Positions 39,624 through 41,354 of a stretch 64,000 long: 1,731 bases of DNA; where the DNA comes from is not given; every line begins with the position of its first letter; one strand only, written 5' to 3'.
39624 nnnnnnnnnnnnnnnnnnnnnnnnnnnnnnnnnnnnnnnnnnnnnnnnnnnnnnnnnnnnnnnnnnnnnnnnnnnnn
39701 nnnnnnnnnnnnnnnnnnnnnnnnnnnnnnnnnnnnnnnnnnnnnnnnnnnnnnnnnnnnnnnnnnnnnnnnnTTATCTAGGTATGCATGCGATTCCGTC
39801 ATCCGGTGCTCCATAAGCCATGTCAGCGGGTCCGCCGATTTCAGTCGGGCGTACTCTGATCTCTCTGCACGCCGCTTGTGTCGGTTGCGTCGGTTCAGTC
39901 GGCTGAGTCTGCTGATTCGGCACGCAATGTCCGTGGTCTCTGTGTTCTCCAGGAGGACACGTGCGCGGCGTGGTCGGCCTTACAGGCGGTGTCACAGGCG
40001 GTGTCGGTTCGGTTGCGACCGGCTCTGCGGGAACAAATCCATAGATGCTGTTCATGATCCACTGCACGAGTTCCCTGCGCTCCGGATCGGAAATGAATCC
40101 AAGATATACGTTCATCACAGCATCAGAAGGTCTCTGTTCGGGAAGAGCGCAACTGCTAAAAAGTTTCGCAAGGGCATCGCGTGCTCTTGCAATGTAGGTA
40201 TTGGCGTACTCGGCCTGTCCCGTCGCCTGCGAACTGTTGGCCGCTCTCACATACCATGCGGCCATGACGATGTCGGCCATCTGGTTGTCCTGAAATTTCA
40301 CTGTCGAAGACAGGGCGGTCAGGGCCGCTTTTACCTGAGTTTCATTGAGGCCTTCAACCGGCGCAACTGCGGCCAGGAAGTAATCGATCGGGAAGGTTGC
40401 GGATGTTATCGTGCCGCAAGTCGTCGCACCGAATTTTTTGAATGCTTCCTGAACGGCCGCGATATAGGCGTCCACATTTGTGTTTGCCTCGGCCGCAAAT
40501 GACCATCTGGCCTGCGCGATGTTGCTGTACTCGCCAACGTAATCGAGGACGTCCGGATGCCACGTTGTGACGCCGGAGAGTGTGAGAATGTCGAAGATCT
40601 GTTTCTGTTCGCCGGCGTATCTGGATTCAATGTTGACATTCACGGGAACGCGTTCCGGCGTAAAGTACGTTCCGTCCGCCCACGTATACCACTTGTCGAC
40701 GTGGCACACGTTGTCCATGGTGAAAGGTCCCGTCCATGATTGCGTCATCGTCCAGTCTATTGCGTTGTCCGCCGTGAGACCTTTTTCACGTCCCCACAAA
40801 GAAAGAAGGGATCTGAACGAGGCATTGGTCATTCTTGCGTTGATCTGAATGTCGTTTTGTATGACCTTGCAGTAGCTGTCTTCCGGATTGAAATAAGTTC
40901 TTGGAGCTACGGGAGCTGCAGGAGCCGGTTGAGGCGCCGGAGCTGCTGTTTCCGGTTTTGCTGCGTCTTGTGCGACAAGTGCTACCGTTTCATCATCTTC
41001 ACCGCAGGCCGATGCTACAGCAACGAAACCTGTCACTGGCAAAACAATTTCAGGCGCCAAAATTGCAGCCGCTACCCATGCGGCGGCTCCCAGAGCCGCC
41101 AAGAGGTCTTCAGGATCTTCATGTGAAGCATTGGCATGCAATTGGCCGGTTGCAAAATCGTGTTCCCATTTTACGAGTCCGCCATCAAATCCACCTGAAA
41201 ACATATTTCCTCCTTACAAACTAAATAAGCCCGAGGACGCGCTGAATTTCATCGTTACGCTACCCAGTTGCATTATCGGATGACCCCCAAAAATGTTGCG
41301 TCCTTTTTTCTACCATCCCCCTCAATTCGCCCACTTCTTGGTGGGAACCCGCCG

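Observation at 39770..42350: Cys-bracketed C-terminal motif shared by genes B and C, within a ~110 bp near-identical DNA repeat that extends past the stop codons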

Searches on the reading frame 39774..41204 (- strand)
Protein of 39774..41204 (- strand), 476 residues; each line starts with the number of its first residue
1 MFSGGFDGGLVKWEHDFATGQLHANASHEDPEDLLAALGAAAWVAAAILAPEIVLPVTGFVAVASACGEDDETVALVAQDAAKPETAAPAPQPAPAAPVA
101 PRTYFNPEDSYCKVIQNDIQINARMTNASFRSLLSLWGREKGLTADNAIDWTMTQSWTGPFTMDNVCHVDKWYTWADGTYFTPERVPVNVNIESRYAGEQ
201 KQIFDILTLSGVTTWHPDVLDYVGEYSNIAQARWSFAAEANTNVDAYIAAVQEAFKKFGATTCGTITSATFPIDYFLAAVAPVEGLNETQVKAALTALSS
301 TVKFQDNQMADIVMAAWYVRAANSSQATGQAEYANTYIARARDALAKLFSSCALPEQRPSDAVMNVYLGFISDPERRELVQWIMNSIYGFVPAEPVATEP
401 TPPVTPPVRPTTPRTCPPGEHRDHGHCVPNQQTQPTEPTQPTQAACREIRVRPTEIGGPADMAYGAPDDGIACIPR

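Call 6: search_protein_families(library=pfam, proteins=[window:39774-41204:-], max_evalue=0.1)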
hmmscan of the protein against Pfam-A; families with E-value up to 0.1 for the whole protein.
window:39774-41204:- (476 aa): 1 family
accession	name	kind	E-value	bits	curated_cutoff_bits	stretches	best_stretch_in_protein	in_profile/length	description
PF18407.7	GNAT_like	-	0.073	13.8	26.3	1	13-46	4-37/61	GCN5-related N-acetyltransferase like domain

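Call 7: search_protein_families(library=ncbifam, proteins=[window:39774-41204:-], max_evalue=1)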
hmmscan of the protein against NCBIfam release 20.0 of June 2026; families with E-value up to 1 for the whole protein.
window:39774-41204:- (476 aa): 0 families

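Call 22: list_cluster_members(proteins=[P0001, window:39774-41204:-, window:37783-39708:-, window:35156-37753:-, window:41467-42213:-])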
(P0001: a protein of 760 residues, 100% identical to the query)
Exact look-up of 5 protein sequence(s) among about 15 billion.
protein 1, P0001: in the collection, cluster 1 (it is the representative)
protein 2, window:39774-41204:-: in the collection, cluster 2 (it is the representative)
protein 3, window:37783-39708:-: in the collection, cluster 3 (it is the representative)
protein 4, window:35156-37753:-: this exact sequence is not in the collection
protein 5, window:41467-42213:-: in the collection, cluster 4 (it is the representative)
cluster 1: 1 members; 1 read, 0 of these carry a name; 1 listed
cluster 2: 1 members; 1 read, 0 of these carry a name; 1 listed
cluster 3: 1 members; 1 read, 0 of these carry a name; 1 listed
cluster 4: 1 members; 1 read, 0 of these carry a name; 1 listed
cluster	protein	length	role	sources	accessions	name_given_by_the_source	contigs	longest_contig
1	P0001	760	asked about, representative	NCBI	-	-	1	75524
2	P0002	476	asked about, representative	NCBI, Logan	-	-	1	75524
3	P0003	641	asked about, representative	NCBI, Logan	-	-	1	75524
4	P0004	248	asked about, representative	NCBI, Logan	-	-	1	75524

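Call 35: search_solved_structures(query=window:39774-41204:-, max_evalue=1)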
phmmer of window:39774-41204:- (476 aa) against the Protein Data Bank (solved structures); distinct sequences matched with E-value up to 1: 0.

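Call 45: search_protein_representatives(protein=window:39774-41204:-)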
Query: 476 residues. Proteins with E-value up to 0.001 (for the whole library): 10; up to 1e-10: 8; up to 1e-30: 5. The best 10 are listed.
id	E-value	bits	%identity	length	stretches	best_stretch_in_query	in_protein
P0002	0.0e+00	1097.1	100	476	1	1-476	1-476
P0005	1.4e-74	268.3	46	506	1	45-392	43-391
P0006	1.1e-47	179.6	38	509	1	36-436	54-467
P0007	2.7e-43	165.2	40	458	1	114-391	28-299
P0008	9.8e-36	140.2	38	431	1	136-400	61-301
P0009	3.1e-27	112.2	35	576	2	117-363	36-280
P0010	2.1e-17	79.8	33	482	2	125-341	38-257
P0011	1.2e-12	64.1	32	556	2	87-260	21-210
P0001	1.1e-06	44.5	64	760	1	426-476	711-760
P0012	1.7e-05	40.5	24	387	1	118-354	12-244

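Call 49: find_encoding_contigs(protein=P0012, flank=10000)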
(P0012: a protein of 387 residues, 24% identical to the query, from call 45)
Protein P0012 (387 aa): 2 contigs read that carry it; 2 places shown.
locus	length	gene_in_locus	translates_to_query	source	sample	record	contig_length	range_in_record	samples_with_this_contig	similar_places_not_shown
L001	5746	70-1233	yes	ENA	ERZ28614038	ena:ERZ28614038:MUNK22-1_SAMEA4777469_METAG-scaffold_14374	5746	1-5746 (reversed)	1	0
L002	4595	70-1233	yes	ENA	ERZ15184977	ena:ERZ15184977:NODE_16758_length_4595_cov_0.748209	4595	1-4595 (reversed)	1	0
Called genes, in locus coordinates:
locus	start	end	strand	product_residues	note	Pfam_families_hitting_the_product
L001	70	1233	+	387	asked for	-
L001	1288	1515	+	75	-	-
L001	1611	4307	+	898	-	-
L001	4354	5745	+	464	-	?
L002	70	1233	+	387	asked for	-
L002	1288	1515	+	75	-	-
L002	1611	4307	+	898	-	-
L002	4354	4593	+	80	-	?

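Call 50: find_encoding_contigs(protein=P0005, flank=10000)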
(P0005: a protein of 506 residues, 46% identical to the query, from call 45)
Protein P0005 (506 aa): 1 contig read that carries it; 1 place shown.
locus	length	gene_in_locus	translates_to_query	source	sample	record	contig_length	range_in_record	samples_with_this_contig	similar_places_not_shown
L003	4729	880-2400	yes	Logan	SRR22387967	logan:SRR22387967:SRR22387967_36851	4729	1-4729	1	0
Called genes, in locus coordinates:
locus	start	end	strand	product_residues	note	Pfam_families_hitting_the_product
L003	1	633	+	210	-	?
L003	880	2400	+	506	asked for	-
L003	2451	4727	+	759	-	?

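Call 51: find_encoding_contigs(protein=P0010, flank=10000)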
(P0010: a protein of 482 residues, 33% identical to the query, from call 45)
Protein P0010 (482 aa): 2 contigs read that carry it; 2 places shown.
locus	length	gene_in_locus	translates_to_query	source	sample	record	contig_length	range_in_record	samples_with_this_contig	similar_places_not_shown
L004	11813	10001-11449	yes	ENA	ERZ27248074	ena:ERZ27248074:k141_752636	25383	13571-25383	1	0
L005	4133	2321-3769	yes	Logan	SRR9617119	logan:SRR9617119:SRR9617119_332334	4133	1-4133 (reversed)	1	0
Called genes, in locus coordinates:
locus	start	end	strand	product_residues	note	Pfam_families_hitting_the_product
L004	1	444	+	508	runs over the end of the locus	PF00111:Fer2, PF13510:Fer2_4, PF10588:NADH-G_4Fe-4S_3, PF22117:Fer4_Nqo3, PF04879:Molybdop_Fe4S4 (weak), PF22151:Fer4_NDSU1 (weak), PF00384:Molybdopterin (weak)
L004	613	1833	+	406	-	PF00146:NADHdh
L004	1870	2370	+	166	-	PF00499:Oxidored_q3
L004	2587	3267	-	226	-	-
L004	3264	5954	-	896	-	PF03176:MMPL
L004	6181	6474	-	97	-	PF04480:DUF559, PF18741:MTES_1575 (weak)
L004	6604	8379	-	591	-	PF00202:Aminotran_3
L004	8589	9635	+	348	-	-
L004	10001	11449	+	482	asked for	-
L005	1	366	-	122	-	?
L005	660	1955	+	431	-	-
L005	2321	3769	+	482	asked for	-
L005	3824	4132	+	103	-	?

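Call 60: find_encoding_contigs(protein=P0007, flank=10000)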
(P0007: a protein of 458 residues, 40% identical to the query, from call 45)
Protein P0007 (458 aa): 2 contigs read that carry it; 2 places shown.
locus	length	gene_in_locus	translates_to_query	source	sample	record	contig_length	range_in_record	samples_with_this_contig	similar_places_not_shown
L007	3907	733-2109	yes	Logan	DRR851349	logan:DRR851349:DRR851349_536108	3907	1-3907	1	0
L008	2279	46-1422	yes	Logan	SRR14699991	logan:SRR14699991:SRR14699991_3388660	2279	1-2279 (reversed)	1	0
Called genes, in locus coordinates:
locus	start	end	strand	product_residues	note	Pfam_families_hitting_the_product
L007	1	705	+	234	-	?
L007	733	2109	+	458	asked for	-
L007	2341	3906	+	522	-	?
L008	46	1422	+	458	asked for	-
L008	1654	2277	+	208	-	?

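Call 61: find_encoding_contigs(protein=P0008, flank=10000)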
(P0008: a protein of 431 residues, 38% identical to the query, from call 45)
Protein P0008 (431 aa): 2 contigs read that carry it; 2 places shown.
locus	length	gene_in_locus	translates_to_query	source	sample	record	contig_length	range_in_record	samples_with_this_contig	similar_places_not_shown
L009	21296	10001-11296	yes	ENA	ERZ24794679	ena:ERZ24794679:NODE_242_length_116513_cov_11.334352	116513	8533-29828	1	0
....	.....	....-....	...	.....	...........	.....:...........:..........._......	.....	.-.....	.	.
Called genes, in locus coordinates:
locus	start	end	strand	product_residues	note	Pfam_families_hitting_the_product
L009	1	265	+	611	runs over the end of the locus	PF00890:FAD_binding_2 (faint), PF01134:GIDA, PF07992:Pyr_redox_2 (weak), PF12831:FAD_oxidored, PF01134:GIDA, PF13932:SAM_GIDA_C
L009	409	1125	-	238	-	PF01507:PAPS_reduct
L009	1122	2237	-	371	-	PF01916:DS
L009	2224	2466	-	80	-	-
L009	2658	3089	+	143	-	-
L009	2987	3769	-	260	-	-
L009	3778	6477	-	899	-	PF03176:MMPL, PF02355:SecD_SecF_C (faint)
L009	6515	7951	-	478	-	PF00202:Aminotran_3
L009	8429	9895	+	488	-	-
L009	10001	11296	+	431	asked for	-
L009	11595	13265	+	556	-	-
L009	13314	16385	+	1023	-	-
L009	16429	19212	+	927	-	PF14870:PSII_BNR (faint)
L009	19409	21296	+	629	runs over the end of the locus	PF00515:TPR_1 (faint), PF07719:TPR_2 (faint), PF13181:TPR_8 (faint), PF13414:TPR_11 (faint)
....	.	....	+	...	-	?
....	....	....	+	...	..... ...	-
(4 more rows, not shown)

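Call 62: find_encoding_contigs(protein=P0009, flank=10000)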
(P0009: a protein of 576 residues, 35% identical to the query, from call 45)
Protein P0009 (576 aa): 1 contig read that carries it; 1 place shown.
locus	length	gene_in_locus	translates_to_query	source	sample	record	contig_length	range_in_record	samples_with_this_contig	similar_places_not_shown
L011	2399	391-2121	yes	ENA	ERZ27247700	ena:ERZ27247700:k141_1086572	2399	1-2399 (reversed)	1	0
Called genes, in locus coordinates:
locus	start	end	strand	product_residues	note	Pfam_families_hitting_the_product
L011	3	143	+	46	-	?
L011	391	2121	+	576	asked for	-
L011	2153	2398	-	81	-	?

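Call 63: find_encoding_contigs(protein=P0011, flank=10000)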
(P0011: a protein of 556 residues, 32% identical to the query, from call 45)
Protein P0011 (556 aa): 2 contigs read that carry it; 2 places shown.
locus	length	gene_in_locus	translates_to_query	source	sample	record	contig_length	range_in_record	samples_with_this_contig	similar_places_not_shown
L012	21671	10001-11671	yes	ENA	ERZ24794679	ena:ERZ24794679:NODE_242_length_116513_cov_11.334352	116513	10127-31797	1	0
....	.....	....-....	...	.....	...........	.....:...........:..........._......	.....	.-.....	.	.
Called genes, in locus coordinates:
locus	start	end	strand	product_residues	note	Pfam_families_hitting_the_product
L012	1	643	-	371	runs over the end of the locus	PF01916:DS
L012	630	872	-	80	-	-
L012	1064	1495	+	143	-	-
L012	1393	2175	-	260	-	-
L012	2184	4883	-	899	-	PF03176:MMPL, PF02355:SecD_SecF_C (faint)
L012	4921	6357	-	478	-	PF00202:Aminotran_3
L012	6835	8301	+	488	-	-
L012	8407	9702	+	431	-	-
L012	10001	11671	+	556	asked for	-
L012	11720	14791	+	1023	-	-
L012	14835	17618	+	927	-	PF14870:PSII_BNR (faint)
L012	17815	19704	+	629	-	PF00515:TPR_1 (faint), PF07719:TPR_2 (faint), PF13181:TPR_8 (faint), PF13414:TPR_11 (faint)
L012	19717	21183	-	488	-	PF01875:Memo, PF01871:AMMECR1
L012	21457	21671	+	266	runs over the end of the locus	PF23023:Anti-Pycsar_Apyc1, PF12706:Lactamase_B_2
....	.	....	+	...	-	?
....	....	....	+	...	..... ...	-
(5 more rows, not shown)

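Call 65: search_protein_families(library=ncbifam, proteins=[L012:6835-8301:+, L012:8407-9702:+, L012:10001-11671:+, L012:11720-14791:+, L012:14835-17618:+, L012:17815-19704:+, L006:2870-4912:+, L006:4939-6207:+], max_evalue=0.1)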
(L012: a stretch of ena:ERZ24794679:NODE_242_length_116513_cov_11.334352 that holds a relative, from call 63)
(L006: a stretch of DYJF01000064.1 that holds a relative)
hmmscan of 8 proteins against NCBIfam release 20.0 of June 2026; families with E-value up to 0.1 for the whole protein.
L012:6835-8301:+ (488 aa): 2 families
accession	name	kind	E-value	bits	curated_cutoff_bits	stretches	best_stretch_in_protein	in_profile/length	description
NF052376.1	BQ00720_DUF1150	equivalog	0.0014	18.5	80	1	165-207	12-56/75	BQ00720 family protein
NF008330.0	PRK11114.2-4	subfamily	0.098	10.7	945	0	326-374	382-429/761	cellulose biosynthesis cyclic di-GMP-binding regulatory protein BcsB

L012:8407-9702:+ (431 aa): 1 family
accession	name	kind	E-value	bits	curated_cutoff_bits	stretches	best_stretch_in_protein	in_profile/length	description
NF007897.0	PRK10602.1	equivalog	0.072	12.1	157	0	248-289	138-179/237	murein tripeptide amidase MpaA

L012:10001-11671:+ (556 aa): 2 families
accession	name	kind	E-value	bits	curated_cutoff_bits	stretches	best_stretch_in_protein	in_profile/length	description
TIGR02889.1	spore_YpeB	equivalog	0.042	12.8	303.55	1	319-401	80-160/435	germination protein YpeB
TIGR01565.1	homeo_ZF_HD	subfamily_domain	0.063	13.2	57.45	0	363-411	8-52/58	homeobox domain, ZF-HD class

L012:11720-14791:+ (1023 aa): 0 families

L012:14835-17618:+ (927 aa): 2 families
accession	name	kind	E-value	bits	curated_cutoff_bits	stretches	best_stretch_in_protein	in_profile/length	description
NF045728.1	glycosyl_F510_1955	equivalog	2e-14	53.5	175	1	743-850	96-201/246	F510_1955 family glycosylhydrolase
NF010237.0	PRK13684.1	equivalog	1.4e-06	27.6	326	1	716-776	236-296/334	photosynthesis system II assembly factor Ycf48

L012:17815-19704:+ (629 aa): 8 families
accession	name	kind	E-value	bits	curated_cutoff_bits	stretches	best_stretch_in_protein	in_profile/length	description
TIGR02917.1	PEP_TPR_lipo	equivalog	1.6e-08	33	312.2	1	410-517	124-231/899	XrtA/PEP-CTERM system TPR-repeat protein PrsT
NF033762.1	social_mot_Tgl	equivalog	2e-05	24.1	225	1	447-510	138-201/252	social motility TPR repeat lipoprotein Tgl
TIGR02521.1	type_IV_pilW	equivalog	0.00015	21.4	154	1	418-519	72-175/234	type IV pilus biogenesis/stability protein PilW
TIGR00990.1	3a0801s09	subfamily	0.00044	19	757.25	1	413-509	402-497/615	mitochondrial import receptor subunit TOM70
NF040959.1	MamA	equivalog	0.0024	17.3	200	1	416-508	110-202/204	magnetosome protein MamA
NF033758.1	gliding_GltE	equivalog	0.0059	15.6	225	1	430-509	275-355/411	adventurous gliding motility TPR repeat lipoprotein GltE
NF008391.2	PRK11189.1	equivalog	0.012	15.2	250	1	448-512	68-132/297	lipoprotein NlpI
NF009037.0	PRK12370.1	equivalog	0.089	11.2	589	0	421-512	314-405/553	HilA/EilA family virulence transcriptional regulator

L006:2870-4912:+ (680 aa): 0 families

L006:4939-6207:+ (422 aa): 0 families

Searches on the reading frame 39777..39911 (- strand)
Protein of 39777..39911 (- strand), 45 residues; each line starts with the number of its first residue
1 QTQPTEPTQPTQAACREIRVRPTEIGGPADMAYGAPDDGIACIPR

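Call 17: find_related_loci(query=A2, collection=genome_contigs, flank=10000)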
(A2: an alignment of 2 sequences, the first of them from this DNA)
Query A2 (45 aa) in genome_contigs; peptide patterns used: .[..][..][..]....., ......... (x = any residue, [..] = any of these).
90 stretches matched a pattern, but none encodes a relative of the query by tblastn (E <= 1e-3).

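Call 18: find_related_loci(query=A2, collection=metagenome_contigs, flank=10000)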
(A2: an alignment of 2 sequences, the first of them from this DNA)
Query A2 (45 aa) in metagenome_contigs; peptide patterns used: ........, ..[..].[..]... (x = any residue, [..] = any of these).
226 stretches matched a pattern, but none encodes a relative of the query by tblastn (E <= 1e-3).
